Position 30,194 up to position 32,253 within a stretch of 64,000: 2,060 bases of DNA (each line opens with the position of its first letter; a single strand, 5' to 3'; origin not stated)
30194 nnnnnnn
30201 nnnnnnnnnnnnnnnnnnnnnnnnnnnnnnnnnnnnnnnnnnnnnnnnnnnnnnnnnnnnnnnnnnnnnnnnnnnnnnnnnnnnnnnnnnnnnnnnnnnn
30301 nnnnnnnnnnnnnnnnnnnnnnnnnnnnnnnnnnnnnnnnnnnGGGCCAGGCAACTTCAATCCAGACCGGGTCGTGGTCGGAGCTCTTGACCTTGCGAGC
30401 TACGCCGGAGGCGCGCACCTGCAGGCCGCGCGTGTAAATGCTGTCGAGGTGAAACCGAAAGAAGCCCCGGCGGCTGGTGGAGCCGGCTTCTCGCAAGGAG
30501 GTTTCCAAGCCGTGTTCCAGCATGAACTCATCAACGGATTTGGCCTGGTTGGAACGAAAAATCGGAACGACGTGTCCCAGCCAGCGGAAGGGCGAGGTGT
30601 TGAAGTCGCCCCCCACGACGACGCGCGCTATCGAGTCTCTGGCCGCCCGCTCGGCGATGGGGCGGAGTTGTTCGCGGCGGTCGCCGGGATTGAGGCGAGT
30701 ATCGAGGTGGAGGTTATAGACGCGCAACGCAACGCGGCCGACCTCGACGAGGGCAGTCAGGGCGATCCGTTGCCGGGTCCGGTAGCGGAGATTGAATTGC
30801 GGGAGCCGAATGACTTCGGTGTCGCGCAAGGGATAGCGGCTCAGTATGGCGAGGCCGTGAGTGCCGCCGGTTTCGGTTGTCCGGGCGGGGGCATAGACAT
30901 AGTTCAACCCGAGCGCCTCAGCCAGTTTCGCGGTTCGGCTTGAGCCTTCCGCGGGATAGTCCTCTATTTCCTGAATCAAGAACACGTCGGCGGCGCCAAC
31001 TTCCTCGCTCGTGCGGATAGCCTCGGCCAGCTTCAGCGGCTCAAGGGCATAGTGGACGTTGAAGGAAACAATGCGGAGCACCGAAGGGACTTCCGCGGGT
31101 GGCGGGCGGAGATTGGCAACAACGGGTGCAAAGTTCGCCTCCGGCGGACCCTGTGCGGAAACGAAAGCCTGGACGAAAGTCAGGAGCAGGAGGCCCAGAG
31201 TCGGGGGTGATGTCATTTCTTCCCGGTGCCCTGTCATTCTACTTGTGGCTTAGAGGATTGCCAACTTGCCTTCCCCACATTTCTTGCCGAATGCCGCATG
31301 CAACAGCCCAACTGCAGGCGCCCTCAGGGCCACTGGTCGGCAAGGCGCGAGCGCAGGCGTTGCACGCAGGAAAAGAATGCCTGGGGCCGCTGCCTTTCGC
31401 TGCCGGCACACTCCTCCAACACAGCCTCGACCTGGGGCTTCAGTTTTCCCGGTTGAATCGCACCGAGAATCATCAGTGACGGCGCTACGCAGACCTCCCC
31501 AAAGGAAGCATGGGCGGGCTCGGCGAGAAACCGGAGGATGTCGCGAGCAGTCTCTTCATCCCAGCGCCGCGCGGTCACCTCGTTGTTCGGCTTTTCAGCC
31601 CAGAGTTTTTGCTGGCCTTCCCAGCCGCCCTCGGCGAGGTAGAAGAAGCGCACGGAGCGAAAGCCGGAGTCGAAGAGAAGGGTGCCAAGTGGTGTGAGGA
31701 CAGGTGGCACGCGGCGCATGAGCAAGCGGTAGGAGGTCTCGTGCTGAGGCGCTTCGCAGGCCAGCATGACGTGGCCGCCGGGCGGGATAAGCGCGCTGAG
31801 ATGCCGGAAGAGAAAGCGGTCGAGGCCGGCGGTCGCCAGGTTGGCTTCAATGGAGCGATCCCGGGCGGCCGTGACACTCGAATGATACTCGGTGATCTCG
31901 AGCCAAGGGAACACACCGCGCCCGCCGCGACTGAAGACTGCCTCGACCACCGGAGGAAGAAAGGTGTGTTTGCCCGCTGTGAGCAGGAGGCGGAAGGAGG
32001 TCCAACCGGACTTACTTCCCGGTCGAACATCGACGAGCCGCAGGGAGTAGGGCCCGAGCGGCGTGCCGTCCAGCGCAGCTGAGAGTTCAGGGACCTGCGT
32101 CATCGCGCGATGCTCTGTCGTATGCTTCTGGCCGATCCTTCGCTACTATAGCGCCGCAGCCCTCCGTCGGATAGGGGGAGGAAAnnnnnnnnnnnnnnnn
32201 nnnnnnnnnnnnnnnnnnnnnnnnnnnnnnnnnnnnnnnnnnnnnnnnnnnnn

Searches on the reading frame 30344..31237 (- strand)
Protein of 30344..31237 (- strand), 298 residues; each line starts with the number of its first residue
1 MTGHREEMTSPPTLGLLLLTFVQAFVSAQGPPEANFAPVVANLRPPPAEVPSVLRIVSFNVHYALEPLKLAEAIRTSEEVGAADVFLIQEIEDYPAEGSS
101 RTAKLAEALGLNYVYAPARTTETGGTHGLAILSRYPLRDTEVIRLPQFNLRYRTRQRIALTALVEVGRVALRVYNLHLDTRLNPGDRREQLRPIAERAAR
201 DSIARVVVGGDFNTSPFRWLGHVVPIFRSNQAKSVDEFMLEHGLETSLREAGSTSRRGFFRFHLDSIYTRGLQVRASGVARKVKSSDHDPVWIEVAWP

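Call 4: search_protein_families(library=pfam, proteins=[window:30344-31237:-], max_evalue=0.1)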
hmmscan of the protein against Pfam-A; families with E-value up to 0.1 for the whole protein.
window:30344-31237:- (298 aa): 3 families
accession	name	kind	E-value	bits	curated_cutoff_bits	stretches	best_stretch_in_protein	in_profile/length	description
PF03372.29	Exo_endo_phos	-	3.1e-20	73.3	24.5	1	58-288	2-225/225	Endonuclease/Exonuclease/phosphatase family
PF14529.12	Exo_endo_phos_2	-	0.0023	18.2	27.4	1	187-290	17-115/117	Endonuclease-reverse transcriptase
PF23226.1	Exo_endo_phos_PGAP2IP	-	0.077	12.7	27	1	100-198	54-145/239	PGAP2IP, C-terminal nuclease-like domain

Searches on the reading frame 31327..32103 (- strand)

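Call 4: search_protein_families(library=pfam, proteins=[window:31327-32103:-], max_evalue=0.1)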
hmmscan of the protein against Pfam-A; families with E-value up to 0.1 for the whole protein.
window:31327-32103:- (259 aa): 1 family
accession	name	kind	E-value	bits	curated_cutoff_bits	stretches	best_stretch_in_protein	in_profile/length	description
PF06557.17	DUF1122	-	4.6e-17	62.4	25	1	51-193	32-171/176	Protein of unknown function (DUF1122)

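Call 6: search_protein_families(library=ncbifam, proteins=[window:31327-32103:-], max_evalue=0.1)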
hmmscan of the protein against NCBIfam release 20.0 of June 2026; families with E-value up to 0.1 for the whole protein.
window:31327-32103:- (259 aa): 0 families

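Call 7: search_protein_families(library=padloc, proteins=[window:31327-32103:-], max_evalue=0.1)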
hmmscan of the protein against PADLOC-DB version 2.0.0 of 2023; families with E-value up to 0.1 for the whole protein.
window:31327-32103:- (259 aa): 0 families
